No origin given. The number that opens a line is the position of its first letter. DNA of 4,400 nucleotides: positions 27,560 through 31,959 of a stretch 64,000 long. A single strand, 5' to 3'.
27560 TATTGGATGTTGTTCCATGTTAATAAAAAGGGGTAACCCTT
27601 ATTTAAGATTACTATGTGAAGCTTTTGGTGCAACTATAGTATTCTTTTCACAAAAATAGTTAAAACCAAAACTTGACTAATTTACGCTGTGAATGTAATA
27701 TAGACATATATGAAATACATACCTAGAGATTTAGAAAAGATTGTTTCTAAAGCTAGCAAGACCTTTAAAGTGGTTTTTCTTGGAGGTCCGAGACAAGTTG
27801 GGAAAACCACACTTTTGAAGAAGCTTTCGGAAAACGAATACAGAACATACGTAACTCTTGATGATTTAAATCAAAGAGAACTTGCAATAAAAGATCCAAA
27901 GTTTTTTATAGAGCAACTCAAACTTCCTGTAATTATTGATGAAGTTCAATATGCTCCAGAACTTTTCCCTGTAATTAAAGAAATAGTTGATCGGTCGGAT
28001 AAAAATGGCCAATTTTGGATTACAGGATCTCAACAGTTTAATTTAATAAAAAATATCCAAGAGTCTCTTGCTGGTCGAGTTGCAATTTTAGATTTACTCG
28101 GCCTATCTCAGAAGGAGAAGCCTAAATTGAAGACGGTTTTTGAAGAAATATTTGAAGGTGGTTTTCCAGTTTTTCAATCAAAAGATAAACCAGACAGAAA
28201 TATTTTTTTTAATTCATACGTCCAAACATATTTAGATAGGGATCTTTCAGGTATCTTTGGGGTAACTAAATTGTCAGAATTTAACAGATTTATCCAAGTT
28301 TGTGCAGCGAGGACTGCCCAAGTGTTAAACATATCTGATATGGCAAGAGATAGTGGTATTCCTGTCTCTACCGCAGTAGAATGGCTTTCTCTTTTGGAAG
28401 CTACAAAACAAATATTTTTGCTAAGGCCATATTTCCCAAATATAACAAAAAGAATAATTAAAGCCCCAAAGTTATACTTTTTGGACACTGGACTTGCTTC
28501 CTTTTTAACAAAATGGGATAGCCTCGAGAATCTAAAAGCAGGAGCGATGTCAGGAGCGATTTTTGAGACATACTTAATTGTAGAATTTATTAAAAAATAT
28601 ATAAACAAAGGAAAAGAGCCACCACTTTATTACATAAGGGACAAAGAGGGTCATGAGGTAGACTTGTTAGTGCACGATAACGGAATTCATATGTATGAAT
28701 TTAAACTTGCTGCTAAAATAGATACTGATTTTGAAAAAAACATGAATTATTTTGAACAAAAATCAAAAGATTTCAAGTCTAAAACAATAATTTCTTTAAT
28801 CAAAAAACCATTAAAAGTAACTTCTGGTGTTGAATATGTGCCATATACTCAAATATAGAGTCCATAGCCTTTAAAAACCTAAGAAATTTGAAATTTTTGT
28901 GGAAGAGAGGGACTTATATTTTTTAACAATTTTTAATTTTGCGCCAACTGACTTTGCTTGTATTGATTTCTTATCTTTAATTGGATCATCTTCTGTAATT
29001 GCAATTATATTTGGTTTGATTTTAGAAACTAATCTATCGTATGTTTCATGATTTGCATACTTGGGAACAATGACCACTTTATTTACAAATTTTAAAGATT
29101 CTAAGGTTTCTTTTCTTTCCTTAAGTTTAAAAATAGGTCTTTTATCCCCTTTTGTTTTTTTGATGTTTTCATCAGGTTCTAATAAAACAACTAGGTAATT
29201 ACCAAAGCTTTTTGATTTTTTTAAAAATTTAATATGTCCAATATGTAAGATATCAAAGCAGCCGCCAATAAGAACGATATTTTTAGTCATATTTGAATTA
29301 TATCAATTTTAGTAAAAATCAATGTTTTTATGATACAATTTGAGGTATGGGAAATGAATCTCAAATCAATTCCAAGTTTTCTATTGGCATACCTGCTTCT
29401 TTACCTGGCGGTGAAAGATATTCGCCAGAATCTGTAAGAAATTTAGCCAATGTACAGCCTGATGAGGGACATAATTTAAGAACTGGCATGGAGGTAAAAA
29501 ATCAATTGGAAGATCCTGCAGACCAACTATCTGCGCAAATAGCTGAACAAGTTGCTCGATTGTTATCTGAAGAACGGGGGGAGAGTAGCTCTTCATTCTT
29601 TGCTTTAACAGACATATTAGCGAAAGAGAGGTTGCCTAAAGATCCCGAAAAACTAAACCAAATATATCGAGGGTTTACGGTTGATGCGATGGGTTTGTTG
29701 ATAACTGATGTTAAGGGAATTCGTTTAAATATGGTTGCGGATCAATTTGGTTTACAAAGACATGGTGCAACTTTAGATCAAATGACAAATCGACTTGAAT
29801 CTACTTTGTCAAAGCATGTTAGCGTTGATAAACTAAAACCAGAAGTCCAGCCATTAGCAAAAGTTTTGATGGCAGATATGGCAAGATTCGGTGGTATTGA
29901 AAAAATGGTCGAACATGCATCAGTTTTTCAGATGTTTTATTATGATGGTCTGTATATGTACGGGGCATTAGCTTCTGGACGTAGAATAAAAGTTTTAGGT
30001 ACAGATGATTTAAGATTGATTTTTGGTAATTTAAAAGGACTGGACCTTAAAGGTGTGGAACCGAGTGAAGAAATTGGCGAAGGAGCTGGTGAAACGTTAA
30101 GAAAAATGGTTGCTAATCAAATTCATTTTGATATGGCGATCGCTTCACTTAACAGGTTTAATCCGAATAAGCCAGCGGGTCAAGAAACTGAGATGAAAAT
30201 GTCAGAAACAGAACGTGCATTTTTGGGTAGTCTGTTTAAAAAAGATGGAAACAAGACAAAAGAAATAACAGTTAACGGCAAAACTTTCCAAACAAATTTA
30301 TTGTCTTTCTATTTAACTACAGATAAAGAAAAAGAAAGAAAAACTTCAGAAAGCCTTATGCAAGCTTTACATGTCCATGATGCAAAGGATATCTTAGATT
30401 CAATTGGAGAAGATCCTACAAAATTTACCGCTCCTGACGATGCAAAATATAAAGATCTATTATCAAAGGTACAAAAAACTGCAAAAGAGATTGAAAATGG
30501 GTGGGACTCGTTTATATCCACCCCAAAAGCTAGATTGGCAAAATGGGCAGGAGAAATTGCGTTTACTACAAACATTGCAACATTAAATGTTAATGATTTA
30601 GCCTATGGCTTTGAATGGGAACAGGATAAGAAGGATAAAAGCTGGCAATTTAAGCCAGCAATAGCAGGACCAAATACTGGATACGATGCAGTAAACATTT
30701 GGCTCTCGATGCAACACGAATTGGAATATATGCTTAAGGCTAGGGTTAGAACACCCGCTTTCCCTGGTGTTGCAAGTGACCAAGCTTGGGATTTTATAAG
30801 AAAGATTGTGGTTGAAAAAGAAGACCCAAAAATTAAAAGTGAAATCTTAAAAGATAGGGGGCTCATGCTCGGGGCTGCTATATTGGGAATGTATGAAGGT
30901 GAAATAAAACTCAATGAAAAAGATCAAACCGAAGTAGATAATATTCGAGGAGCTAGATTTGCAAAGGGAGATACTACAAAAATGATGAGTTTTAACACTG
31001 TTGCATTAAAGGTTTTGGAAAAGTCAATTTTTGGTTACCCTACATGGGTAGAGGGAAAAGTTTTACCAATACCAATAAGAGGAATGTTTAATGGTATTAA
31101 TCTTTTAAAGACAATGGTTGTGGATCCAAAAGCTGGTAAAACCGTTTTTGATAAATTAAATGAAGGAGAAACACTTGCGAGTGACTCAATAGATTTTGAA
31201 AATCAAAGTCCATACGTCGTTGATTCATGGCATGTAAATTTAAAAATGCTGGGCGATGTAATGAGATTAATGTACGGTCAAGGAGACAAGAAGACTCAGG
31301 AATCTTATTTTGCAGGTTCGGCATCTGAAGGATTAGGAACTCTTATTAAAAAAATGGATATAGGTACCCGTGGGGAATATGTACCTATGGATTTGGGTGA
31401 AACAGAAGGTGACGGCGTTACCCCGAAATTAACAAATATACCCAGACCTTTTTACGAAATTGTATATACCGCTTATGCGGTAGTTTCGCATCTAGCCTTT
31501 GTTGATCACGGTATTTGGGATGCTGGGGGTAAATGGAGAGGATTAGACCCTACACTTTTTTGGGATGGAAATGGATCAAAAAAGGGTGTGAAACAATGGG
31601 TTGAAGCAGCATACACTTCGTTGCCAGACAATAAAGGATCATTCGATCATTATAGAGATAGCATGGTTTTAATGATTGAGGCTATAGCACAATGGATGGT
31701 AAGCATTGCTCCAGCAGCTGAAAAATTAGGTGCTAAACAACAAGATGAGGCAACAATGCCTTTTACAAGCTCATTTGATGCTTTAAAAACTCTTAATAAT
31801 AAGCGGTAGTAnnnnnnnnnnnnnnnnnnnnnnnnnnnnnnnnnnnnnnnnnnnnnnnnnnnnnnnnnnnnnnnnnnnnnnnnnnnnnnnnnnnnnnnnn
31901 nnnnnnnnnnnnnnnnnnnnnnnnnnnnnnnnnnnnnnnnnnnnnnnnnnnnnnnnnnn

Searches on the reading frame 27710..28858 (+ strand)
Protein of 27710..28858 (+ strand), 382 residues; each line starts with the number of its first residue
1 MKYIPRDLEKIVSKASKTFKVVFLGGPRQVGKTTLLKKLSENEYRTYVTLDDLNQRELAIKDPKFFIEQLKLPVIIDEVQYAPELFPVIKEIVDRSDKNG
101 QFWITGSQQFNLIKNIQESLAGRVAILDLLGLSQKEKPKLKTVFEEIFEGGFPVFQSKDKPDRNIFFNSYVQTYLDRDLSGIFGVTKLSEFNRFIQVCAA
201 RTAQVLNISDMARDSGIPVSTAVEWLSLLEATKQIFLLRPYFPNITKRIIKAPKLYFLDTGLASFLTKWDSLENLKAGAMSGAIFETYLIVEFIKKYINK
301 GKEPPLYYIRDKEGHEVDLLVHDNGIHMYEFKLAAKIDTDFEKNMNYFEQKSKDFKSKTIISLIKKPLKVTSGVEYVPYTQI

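Call 5: search_protein_families(library=pfam, proteins=[window:27710-28858:+], max_evalue=0.01)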
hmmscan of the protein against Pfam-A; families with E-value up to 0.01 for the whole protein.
window:27710-28858:+ (382 aa): 5 families
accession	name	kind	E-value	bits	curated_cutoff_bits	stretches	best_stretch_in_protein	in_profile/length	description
PF13635.12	DUF4143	-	9.3e-41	139.7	28.1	1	176-333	1-159/160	Domain of unknown function (DUF4143)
PF13173.12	AAA_14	-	3.6e-30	105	27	1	19-136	2-127/129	AAA domain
PF01637.24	ATPase_2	-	0.0016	18.7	33.2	1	7-43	7-44/225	ATPase domain predominantly from Archaea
PF00025.27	Arf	-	0.0016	18.3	22.3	1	13-65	9-60/174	ADP-ribosylation factor family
PF13401.12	AAA_22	-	0.0048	17.7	27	0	21-46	7-35/130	AAA domain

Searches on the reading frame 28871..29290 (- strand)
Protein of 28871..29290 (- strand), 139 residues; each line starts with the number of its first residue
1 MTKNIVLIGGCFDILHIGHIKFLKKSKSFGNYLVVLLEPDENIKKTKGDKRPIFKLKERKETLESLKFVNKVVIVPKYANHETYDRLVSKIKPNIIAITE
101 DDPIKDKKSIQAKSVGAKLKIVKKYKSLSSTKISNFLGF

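Call 5: search_protein_families(library=pfam, proteins=[window:28871-29290:-], max_evalue=0.01)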
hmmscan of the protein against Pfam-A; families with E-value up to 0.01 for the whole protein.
window:28871-29290:- (139 aa): 3 families
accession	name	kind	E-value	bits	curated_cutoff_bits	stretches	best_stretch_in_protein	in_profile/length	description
PF01467.32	CTP_transf_like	-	1.4e-16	61.4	21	1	7-133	1-130/133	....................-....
PF12314.13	IMCp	-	0.0073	17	21.1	0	42-109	4-70/94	Inner membrane complex protein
PF06574.18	FAD_syn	-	0.0074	16.6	27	0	4-75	7-83/158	FAD synthetase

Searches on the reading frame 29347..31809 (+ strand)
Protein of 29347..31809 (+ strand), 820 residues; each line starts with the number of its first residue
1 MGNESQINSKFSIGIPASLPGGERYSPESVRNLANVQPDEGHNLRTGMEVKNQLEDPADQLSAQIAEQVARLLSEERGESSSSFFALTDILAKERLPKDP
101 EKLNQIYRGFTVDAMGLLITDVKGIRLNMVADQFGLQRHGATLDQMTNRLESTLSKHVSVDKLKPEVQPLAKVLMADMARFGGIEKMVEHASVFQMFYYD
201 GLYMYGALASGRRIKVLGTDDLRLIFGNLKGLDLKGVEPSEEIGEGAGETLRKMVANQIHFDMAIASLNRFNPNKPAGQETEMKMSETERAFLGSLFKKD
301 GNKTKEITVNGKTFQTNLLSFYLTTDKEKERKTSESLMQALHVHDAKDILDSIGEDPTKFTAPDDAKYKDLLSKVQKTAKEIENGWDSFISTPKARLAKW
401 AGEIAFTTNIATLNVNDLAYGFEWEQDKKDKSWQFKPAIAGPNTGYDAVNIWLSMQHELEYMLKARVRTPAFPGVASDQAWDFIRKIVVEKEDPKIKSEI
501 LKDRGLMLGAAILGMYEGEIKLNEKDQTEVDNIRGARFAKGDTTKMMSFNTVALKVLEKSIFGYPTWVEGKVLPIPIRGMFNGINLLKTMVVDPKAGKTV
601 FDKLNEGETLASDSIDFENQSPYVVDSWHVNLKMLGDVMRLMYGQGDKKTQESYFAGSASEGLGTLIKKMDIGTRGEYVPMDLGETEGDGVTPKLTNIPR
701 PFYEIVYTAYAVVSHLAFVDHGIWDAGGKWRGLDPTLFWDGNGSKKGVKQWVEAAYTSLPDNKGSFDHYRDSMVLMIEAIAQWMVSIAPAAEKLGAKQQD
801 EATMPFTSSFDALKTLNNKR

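Call 5: search_protein_families(library=pfam, proteins=[window:29347-31809:+], max_evalue=0.01)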
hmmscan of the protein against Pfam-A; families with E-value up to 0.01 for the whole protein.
window:29347-31809:+ (820 aa): 0 families

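Call 70: search_protein_families(library=pfam, proteins=[window:29347-31809:+], max_evalue=5)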
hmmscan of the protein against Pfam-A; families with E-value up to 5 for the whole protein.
window:29347-31809:+ (820 aa): 4 families
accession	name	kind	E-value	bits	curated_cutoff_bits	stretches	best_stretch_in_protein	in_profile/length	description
PF09438.16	DUF2017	-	0.031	14.9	25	1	46-100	7-62/179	Domain of unknown function (DUF2017)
PF20646.2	Hpf1_C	-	0.034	14.3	25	1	307-326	5-23/35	Hpf1 C-terminal YTTT repeat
PF17928.6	TetR_C_22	-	0.17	12.7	26.4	1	43-80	26-63/113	Tetracyclin repressor-like, C-terminal domain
PF15615.11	TerB_C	-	1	10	26.3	1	325-384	43-102/148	TerB-C domain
